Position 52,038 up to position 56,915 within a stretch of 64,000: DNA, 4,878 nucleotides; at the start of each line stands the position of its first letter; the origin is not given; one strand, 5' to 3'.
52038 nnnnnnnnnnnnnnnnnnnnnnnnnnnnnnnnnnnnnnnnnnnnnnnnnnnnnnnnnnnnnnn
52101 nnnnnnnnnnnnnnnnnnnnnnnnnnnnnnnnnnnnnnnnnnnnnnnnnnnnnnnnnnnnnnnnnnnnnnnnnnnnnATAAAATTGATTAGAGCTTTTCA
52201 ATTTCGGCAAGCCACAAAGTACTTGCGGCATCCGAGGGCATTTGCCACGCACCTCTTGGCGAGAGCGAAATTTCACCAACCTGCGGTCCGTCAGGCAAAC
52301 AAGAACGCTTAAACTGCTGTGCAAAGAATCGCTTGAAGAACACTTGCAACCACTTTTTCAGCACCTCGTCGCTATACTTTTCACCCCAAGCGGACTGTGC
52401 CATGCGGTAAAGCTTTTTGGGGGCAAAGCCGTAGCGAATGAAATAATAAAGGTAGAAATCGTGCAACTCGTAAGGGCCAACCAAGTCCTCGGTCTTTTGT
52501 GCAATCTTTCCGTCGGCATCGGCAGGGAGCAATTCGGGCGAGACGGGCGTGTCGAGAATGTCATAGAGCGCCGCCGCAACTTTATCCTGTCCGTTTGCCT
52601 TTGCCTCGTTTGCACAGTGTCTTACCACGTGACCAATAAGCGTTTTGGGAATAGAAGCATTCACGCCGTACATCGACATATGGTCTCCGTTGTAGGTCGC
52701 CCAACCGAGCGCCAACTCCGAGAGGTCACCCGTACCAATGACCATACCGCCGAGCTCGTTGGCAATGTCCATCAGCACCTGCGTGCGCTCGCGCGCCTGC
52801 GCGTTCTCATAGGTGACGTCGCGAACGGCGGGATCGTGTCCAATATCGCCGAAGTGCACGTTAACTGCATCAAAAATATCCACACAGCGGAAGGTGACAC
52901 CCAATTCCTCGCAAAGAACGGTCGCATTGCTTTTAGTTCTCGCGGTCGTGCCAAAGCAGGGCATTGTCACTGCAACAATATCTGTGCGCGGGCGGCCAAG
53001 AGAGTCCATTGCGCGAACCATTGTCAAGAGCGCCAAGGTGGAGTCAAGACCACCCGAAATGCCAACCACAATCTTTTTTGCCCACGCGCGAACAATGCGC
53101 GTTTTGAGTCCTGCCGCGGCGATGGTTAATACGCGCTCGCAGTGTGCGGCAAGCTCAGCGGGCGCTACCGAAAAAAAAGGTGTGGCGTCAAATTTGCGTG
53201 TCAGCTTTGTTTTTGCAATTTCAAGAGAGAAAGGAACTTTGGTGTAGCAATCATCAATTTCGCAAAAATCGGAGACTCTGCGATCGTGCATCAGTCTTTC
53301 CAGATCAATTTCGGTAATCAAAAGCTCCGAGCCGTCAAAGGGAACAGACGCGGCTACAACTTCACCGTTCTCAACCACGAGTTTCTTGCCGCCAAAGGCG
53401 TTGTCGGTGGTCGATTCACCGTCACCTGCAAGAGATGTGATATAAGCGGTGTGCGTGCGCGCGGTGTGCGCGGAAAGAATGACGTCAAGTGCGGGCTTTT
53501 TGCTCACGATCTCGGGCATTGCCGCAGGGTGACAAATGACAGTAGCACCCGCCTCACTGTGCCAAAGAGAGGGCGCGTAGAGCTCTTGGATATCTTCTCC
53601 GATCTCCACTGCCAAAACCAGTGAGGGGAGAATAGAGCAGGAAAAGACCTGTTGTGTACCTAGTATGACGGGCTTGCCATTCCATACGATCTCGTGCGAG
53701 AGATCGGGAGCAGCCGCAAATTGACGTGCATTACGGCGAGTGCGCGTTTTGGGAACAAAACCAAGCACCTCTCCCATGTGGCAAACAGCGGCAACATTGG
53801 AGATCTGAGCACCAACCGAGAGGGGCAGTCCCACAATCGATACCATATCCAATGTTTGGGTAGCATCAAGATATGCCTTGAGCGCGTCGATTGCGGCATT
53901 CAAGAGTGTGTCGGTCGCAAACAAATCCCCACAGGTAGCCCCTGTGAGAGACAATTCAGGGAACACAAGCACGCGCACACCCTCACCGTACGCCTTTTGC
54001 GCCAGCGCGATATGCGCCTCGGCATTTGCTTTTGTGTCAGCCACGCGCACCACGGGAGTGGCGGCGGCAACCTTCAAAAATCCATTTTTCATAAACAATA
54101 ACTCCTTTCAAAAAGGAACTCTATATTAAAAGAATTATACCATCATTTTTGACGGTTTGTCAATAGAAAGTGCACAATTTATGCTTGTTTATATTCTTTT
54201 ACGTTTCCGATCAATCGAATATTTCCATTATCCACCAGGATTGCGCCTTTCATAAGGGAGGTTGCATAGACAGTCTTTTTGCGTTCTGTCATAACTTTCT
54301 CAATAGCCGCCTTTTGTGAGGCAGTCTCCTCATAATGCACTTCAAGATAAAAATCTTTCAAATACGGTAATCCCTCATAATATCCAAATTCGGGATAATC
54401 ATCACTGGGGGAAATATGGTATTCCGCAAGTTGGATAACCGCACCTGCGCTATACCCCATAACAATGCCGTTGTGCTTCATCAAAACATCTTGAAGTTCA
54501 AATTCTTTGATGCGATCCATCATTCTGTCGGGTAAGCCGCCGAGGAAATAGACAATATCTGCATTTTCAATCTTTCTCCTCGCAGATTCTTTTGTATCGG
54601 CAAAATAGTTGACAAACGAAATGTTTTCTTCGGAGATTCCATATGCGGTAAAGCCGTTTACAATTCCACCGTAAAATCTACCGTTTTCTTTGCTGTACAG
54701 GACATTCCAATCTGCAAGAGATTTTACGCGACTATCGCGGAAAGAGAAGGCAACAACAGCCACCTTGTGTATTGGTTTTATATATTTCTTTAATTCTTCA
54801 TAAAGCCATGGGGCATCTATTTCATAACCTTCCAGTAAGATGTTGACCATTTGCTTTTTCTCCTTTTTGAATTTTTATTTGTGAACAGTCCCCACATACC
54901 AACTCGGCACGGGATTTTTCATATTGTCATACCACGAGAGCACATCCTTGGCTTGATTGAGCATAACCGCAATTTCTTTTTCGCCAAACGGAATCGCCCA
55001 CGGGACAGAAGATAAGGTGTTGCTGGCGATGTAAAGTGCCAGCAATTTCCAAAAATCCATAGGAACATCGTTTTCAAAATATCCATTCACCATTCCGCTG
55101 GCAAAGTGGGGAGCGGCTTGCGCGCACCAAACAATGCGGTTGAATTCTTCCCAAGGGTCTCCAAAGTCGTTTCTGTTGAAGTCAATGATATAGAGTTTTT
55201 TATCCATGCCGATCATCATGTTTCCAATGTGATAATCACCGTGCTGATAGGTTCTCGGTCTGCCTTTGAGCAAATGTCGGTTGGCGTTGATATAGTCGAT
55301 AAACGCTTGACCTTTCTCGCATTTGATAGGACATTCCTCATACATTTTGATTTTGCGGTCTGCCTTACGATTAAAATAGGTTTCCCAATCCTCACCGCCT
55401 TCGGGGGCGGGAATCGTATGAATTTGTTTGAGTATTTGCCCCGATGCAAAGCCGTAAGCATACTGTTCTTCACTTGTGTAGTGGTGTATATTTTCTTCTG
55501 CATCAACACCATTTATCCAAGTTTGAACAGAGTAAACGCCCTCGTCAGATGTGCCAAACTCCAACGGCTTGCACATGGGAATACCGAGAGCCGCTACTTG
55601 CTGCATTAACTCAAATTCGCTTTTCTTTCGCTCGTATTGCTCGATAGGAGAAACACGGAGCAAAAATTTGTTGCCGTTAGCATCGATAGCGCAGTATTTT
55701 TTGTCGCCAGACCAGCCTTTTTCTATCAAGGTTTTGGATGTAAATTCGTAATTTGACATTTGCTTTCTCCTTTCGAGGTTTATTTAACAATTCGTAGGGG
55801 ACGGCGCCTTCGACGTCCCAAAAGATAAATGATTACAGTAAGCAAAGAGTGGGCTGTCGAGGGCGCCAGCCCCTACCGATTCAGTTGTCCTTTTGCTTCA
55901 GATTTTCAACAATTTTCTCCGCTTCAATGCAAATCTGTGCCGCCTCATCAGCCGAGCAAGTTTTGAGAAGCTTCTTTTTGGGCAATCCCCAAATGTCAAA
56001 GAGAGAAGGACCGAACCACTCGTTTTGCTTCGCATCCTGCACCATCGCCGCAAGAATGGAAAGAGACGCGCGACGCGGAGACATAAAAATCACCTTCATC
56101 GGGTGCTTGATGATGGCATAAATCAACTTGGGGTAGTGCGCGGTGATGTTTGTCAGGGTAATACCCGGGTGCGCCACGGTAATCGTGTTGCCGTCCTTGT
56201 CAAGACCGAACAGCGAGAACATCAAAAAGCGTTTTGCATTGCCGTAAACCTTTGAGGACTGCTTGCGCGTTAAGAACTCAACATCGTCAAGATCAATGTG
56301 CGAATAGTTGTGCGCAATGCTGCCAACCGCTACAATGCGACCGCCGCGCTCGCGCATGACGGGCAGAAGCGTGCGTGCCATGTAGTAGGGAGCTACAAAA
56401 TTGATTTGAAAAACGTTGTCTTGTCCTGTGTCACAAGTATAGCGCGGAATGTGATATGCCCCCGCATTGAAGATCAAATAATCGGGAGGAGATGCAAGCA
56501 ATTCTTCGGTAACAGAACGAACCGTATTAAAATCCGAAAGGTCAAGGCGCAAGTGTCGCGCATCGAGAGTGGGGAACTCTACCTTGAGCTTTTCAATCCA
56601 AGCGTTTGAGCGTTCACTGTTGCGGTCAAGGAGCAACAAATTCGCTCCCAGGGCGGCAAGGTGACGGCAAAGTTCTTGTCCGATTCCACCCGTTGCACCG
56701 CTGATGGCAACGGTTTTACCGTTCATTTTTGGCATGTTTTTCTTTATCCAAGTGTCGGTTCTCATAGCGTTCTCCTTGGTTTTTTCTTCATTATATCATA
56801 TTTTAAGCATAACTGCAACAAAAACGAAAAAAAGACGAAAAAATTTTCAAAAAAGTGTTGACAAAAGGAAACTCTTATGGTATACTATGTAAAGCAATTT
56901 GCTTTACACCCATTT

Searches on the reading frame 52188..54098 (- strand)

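Call 76: search_protein_families(library=pfam, proteins=[window:52188-54098:-], max_evalue=0.00001)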
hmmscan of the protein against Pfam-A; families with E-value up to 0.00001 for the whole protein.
window:52188-54098:- (636 aa): 2 families
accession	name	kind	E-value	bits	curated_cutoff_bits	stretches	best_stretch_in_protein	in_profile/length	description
PF02540.23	NAD_synthase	-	1.1e-25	90.7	21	1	329-475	7-146/242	NAD synthase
PF00795.27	CN_hydrolase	-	5.7e-09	36.1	23.2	1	10-269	2-251/256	Carbon-nitrogen hydrolase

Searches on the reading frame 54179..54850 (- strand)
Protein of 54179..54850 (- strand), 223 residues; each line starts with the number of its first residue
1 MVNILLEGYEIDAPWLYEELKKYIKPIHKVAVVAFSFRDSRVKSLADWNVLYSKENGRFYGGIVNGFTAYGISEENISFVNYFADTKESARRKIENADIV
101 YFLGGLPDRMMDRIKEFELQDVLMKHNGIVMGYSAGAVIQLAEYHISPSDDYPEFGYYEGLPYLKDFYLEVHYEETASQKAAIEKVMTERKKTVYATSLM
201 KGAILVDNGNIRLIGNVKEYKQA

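Call 92: search_protein_families(library=pfam, proteins=[window:54179-54850:-], max_evalue=0.00001)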
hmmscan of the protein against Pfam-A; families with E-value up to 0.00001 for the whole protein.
window:54179-54850:- (223 aa): 1 family
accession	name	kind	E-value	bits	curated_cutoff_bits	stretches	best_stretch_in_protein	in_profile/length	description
PF03575.23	Peptidase_S51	-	1e-09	38.8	23.9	1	76-213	62-205/206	Peptidase family S51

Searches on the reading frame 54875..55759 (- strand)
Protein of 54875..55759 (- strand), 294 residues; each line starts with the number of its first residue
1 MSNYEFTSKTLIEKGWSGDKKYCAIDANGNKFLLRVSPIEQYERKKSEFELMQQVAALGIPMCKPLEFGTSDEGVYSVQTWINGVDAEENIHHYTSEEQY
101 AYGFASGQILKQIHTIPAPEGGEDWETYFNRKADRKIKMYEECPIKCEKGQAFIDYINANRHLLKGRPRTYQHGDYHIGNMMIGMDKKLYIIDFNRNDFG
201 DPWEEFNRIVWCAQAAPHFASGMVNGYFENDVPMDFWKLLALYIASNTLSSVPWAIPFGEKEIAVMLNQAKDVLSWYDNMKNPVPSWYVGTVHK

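Call 92: search_protein_families(library=pfam, proteins=[window:54875-55759:-], max_evalue=0.00001)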
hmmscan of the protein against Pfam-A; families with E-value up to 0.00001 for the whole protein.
window:54875-55759:- (294 aa): 1 family
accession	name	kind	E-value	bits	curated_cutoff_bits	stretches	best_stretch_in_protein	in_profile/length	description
PF01636.29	APH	-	1.4e-32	113.8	23.2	1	11-232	4-234/239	Phosphotransferase enzyme family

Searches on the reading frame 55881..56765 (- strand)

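Call 92: search_protein_families(library=pfam, proteins=[window:55881-56765:-], max_evalue=0.00001)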
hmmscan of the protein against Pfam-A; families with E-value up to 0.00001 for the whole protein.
window:55881-56765:- (294 aa): 4 families
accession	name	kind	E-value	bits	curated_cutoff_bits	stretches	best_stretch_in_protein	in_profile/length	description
PF00106.31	adh_short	-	7.6e-22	78.2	26.6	1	17-154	1-141/195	short chain dehydrogenase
PF13561.12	adh_short_C2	-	6.2e-12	46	27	1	23-152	1-133/236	Enoyl-(Acyl carrier protein) reductase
PF01370.27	Epimerase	-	2.1e-08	34.3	20.9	1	20-180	2-148/240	NAD dependent epimerase/dehydratase family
PF08659.16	KR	-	2.3e-06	28.1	22.6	1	18-92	2-78/180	KR domain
